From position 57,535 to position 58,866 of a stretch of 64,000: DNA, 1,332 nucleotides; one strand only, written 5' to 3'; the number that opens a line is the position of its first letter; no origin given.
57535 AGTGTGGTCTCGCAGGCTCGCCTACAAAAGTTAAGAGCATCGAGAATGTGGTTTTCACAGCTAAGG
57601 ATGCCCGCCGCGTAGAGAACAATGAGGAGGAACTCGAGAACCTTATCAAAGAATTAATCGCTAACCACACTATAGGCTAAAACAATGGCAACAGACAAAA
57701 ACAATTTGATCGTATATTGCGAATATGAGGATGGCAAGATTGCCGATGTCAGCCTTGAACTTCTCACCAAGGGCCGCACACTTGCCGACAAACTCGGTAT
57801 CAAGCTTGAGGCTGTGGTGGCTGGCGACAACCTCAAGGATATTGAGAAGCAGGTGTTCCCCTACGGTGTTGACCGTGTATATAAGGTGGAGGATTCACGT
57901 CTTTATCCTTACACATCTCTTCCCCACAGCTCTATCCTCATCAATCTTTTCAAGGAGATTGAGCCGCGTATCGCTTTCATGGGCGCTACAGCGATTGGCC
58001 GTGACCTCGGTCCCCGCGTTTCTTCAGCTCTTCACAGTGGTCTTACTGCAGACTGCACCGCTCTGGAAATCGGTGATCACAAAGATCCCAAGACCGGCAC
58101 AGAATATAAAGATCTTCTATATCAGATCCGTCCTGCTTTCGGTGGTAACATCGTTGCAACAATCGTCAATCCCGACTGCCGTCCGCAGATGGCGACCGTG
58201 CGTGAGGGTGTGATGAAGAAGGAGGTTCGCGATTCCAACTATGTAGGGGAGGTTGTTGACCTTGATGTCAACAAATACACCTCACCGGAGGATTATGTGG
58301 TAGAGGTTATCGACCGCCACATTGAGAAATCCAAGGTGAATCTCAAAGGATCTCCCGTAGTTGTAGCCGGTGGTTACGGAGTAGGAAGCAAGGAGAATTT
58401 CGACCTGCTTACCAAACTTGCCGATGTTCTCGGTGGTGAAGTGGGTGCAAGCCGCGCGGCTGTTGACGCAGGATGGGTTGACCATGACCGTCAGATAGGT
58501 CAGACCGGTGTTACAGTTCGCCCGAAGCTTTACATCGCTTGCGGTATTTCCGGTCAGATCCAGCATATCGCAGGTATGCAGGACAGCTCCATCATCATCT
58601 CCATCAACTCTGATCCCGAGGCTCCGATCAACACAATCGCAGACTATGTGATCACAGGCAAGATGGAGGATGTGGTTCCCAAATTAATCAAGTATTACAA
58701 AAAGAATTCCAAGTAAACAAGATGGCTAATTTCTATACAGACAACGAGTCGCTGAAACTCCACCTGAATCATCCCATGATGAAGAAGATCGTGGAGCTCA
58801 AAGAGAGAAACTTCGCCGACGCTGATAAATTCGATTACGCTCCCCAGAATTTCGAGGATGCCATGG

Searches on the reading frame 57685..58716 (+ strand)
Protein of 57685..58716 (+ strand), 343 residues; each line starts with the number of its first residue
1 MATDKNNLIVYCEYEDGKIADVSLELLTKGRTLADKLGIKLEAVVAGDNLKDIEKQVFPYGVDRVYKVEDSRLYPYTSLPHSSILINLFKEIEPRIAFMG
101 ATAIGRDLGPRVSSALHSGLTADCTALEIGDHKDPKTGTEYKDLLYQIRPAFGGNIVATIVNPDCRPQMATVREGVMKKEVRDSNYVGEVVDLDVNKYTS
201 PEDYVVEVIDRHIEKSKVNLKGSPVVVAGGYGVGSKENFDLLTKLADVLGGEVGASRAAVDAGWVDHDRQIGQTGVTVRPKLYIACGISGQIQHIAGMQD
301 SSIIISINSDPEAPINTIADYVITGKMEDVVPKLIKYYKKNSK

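Call 83: search_protein_families(library=pfam, proteins=[window:57685-58716:+], max_evalue=0.0001)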
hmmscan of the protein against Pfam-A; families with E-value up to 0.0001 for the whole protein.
window:57685-58716:+ (343 aa): 2 families
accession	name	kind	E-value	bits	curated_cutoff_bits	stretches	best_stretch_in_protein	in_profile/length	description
PF01012.27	ETF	-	4.3e-40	137.9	26.7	1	10-196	3-179/181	Electron transfer flavoprotein domain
PF00766.25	ETF_alpha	-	2e-37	127.5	27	1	220-299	2-81/81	Electron transfer flavoprotein FAD-binding domain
